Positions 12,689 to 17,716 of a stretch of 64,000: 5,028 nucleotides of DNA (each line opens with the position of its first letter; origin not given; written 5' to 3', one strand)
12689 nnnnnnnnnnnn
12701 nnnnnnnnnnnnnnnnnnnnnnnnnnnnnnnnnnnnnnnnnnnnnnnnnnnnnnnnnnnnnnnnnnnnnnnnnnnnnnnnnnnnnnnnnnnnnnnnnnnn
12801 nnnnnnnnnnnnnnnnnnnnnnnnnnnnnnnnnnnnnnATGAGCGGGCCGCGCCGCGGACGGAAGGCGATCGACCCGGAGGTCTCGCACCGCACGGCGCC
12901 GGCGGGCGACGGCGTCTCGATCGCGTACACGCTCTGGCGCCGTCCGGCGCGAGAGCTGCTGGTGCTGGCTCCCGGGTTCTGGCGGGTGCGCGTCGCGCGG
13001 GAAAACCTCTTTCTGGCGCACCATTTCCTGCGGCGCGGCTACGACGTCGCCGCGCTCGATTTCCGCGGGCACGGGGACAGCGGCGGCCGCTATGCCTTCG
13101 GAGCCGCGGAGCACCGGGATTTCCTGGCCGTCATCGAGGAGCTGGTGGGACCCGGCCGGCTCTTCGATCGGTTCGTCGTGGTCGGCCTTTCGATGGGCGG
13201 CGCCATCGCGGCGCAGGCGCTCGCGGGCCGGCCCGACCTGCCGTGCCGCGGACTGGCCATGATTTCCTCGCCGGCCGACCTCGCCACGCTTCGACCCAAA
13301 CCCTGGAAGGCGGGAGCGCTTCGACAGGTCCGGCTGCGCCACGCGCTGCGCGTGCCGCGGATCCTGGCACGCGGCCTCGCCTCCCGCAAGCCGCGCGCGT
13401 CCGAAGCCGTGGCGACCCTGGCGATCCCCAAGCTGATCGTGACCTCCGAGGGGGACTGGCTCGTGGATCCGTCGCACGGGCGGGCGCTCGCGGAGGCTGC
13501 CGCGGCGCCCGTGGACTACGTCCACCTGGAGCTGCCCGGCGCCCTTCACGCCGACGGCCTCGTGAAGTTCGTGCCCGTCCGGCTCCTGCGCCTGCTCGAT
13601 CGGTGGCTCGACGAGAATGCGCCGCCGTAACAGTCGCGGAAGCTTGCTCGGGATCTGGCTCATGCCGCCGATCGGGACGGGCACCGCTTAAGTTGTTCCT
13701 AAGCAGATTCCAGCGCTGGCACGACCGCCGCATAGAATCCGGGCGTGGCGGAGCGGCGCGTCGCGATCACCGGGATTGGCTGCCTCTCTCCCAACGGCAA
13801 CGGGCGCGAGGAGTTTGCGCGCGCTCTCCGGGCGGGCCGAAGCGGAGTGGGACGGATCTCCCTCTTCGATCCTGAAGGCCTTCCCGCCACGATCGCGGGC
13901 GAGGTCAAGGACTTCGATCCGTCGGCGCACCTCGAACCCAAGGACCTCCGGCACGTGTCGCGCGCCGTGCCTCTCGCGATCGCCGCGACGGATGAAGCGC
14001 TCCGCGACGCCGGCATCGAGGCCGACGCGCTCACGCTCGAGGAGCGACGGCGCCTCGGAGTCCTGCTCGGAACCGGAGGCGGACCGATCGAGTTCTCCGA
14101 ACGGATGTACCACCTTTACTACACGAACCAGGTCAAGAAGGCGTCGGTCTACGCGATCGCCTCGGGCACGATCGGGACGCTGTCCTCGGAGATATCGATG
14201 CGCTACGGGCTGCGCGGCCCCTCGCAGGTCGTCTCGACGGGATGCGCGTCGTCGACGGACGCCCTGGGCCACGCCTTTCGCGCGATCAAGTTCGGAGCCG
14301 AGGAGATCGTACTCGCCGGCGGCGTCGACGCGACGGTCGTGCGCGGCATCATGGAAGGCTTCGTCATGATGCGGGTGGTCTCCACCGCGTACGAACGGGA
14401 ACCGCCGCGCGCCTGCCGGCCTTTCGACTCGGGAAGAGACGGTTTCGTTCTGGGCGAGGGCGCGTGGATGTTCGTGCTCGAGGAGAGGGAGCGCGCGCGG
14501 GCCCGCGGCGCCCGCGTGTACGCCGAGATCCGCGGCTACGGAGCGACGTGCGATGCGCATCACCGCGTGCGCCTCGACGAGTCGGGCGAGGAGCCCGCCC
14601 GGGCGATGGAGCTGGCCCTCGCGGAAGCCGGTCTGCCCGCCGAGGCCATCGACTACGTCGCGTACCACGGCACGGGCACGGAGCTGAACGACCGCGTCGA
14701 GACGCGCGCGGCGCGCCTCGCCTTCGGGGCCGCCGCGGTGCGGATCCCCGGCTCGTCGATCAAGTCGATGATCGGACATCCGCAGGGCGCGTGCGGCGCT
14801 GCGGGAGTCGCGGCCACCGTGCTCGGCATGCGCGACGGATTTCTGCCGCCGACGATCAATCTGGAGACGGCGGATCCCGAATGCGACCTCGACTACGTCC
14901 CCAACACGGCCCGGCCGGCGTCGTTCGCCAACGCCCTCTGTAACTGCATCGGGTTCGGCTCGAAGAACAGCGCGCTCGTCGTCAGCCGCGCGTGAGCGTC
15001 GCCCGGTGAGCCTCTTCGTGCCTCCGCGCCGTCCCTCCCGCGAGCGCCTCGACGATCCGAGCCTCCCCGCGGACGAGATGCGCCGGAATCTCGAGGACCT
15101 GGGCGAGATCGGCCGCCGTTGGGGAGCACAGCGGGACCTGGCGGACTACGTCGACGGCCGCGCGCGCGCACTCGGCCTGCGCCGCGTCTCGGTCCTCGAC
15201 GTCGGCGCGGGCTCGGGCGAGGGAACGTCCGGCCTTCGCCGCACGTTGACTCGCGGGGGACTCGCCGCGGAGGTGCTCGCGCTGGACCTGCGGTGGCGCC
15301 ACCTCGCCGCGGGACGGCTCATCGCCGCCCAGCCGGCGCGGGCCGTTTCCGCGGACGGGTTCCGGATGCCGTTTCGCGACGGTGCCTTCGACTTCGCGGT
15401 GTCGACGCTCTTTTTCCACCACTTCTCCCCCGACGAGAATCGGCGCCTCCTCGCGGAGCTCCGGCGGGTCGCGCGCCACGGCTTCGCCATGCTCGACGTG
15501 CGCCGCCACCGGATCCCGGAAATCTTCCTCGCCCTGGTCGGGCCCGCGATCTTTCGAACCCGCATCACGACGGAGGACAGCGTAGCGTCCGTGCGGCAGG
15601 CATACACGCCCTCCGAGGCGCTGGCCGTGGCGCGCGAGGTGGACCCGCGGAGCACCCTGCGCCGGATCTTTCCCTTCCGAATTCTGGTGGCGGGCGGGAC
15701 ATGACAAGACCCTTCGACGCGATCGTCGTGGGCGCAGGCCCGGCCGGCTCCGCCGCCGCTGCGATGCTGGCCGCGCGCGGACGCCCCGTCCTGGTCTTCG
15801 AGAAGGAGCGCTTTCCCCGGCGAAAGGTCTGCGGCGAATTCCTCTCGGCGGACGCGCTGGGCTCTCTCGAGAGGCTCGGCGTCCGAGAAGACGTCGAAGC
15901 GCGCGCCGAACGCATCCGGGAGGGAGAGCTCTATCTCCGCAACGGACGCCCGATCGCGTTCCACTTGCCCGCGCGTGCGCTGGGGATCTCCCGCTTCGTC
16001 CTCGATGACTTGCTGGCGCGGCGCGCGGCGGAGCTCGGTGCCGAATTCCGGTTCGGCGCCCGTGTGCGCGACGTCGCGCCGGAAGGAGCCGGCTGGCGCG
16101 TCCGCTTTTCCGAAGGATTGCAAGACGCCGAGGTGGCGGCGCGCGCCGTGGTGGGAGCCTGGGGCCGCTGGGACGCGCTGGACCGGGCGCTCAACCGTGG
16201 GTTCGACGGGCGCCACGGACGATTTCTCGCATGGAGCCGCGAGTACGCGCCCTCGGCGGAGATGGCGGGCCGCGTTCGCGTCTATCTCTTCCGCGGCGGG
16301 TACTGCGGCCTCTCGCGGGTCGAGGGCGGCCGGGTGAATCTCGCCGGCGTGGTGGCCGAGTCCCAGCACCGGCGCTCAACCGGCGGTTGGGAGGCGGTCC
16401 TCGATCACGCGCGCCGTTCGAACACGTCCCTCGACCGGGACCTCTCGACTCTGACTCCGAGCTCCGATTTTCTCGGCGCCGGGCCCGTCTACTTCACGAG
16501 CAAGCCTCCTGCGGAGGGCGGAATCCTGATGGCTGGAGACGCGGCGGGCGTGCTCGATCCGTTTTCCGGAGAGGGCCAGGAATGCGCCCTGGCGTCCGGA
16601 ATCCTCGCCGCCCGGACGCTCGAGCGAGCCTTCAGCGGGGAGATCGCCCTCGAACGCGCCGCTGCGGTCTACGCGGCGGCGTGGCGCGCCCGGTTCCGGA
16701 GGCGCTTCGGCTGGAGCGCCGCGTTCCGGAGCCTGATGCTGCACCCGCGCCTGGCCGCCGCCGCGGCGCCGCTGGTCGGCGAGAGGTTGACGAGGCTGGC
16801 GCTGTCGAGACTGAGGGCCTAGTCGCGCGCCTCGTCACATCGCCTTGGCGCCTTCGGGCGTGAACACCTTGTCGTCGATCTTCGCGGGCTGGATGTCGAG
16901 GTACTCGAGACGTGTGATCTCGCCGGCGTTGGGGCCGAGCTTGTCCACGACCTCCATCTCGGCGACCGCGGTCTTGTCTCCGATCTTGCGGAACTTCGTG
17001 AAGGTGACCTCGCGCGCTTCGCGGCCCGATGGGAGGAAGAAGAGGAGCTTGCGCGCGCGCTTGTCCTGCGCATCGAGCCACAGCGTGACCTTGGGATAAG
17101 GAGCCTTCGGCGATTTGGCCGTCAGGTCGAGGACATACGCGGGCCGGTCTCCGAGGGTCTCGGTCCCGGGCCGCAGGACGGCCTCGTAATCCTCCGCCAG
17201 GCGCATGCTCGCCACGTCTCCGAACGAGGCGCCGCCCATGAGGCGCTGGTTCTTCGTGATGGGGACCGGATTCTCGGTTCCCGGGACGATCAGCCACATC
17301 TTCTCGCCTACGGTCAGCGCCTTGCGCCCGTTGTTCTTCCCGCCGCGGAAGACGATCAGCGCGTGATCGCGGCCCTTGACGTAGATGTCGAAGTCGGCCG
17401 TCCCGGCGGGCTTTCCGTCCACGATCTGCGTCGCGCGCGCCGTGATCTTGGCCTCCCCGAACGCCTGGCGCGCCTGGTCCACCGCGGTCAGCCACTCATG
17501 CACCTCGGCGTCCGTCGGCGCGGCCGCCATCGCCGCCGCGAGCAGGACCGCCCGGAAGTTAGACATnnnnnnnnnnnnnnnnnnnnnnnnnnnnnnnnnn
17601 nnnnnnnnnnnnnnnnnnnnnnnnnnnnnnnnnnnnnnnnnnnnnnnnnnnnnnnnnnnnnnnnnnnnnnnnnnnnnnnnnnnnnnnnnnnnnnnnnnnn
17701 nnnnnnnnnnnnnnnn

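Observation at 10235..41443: About 18 sigma-54-type (-24/-12) promoters precede a contiguous set of stress-protection genes: a candidate sigma-54-driven general stress/desiccation regulon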

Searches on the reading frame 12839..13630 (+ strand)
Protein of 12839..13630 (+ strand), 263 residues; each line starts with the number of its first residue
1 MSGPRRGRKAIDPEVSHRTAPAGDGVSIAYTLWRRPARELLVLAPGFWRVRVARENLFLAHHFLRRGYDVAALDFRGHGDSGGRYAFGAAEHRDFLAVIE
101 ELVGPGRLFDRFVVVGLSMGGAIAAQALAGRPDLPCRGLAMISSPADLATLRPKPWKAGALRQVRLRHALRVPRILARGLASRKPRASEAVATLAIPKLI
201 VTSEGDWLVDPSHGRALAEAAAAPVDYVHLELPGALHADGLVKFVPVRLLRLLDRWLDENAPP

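Call 31: search_protein_families(library=pfam, proteins=[window:12839-13630:+], max_evalue=1)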
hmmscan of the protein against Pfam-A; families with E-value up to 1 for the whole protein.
window:12839-13630:+ (263 aa): 6 families
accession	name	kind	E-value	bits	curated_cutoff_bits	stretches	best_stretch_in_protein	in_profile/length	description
PF12146.15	Hydrolase_4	-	2.4e-17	63.5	27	2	38-186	4-153/239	Serine aminopeptidase, S33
PF00561.26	Abhydrolase_1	-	1.4e-14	54.8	25.8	1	41-159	3-122/245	alpha/beta hydrolase fold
PF12697.13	Abhydrolase_6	-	9.3e-12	46.5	26.3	1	41-222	1-155/217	Alpha/beta hydrolase family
PF02129.25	Peptidase_S15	-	7e-08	32.9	23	1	54-150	35-134/262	X-Pro dipeptidyl-peptidase (S15 family)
PF00326.27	Peptidase_S9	-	7.1e-06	26.1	22.6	1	63-134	9-88/213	Prolyl oligopeptidase family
PF07859.19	Abhydrolase_3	-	1.9e-05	24.9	25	1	93-238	50-207/210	alpha/beta hydrolase fold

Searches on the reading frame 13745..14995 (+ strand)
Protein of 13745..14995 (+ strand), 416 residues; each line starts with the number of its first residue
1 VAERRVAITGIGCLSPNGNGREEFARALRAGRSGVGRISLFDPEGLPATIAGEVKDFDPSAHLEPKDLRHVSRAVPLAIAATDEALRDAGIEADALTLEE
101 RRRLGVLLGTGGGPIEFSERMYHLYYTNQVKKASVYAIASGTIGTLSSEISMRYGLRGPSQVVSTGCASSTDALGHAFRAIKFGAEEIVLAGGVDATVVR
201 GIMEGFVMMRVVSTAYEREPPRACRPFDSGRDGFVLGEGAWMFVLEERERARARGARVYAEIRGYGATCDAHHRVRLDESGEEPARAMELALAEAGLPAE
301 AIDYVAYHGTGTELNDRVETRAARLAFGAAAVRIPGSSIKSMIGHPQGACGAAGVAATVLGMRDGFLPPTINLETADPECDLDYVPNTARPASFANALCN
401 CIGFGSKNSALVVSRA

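Call 12: search_protein_families(library=pfam, proteins=[window:13745-14995:+], max_evalue=0.01)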
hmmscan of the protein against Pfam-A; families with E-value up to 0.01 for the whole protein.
window:13745-14995:+ (416 aa): 3 families
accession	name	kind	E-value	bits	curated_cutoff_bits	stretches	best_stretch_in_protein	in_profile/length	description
PF00109.32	ketoacyl-synt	-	1.7e-50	172.4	20.8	1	4-251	2-252/252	Beta-ketoacyl synthase, N-terminal domain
PF02801.28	Ketoacyl-synt_C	-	1.5e-33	115.7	20.8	1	259-374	1-119/119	Beta-ketoacyl synthase, C-terminal domain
PF00108.29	Thiolase_N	-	0.00032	20.6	26.4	1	149-195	65-113/260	Thiolase, N-terminal domain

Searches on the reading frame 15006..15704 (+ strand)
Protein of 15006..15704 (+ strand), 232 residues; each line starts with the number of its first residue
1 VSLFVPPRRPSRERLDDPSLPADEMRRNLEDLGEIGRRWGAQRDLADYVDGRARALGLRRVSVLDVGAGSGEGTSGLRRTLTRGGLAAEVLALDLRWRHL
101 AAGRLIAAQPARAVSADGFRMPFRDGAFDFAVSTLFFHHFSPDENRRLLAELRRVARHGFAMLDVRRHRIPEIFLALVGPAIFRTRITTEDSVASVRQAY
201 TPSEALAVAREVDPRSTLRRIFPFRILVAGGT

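Call 12: search_protein_families(library=pfam, proteins=[window:15006-15704:+], max_evalue=0.01)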
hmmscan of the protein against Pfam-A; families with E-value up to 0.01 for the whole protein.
window:15006-15704:+ (232 aa): 5 families
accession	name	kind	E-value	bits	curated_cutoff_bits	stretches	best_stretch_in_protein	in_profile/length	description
PF08241.18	Methyltransf_11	-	1.2e-13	51.9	21.2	1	64-159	1-90/95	Methyltransferase domain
PF13649.12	Methyltransf_25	-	1.5e-13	51.7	27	1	63-159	1-96/97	Methyltransferase domain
PF08242.18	Methyltransf_12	-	4.3e-06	27.8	30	1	64-159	1-95/98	Methyltransferase domain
PF13489.12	Methyltransf_23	-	0.0019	18.4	27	1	48-152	9-104/164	Methyltransferase domain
PF01209.24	Ubie_methyltran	-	0.0023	17.8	20.1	1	58-162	46-149/233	ubiE/COQ5 methyltransferase family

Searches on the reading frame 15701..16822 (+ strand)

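Call 31: search_protein_families(library=pfam, proteins=[window:15701-16822:+], max_evalue=1)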
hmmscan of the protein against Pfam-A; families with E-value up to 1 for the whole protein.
window:15701-16822:+ (373 aa): 16 families
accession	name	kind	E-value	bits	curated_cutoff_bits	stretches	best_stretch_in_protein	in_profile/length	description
PF01494.25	FAD_binding_3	-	1.4e-16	61.1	22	1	6-313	3-324/349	FAD binding domain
PF01266.30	DAO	-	1.6e-10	41.5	27.9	2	6-39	1-34/353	FAD dependent oxidoreductase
PF13450.12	NAD_binding_8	-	1.6e-06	28.7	21.9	1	9-37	1-29/68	NAD(P)-binding Rossmann-like domain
PF12831.13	FAD_oxidored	-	4.2e-06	26.8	27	1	6-153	1-143/416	FAD dependent oxidoreductase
PF03486.20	HI0933_like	-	1.4e-05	25.1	50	1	6-43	2-39/244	HI0933-like protein Rossmann domain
PF07992.20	Pyr_redox_2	-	3.3e-05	23.9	26.1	1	6-37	2-33/291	Pyridine nucleotide-disulphide oxidoreductase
PF00890.30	FAD_binding_2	-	4.1e-05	23.4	20.4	1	6-37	1-32/414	FAD binding domain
PF01134.28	GIDA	-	0.00015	21.4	22.1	1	6-38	1-29/391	Glucose inhibited division protein A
PF00070.33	Pyr_redox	-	0.00024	22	22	1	7-73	2-67/82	Pyridine nucleotide-disulphide oxidoreductase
PF05834.18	Lycopene_cycl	-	0.00046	19.8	23.4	1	6-183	1-168/380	Lycopene cyclase protein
PF01593.30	Amino_oxidase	-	0.0021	17.9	19.8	1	103-151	205-251/443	Flavin containing amine oxidoreductase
PF04820.20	Trp_halogenase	-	0.0031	16.8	21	1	8-64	3-62/458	Tryptophan halogenase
PF13454.12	NAD_binding_9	-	0.0041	17.6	21.8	0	9-27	2-20/155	FAD-NAD(P)-binding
PF13738.12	Pyr_redox_3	-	0.0074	16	30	1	8-37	1-31/305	Pyridine nucleotide-disulphide oxidoreductase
PF01946.23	Thi4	-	0.028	14.1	26.2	1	6-35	19-49/235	Thi4 family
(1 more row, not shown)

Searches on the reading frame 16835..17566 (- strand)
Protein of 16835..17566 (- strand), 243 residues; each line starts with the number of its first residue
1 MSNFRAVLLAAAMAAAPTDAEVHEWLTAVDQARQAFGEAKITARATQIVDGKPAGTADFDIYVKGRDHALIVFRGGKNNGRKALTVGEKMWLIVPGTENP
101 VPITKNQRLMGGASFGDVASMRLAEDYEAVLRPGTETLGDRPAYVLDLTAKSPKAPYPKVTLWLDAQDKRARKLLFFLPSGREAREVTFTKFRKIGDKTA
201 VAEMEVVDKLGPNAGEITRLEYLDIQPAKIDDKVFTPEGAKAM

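Call 12: search_protein_families(library=pfam, proteins=[window:16835-17566:-], max_evalue=0.01)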
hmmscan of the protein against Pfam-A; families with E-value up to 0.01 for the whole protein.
window:16835-17566:- (243 aa): 1 family
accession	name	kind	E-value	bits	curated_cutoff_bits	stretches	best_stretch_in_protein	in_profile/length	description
PF17131.11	LolA_like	-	8.2e-29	101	30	1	66-238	2-180/184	Outer membrane lipoprotein-sorting protein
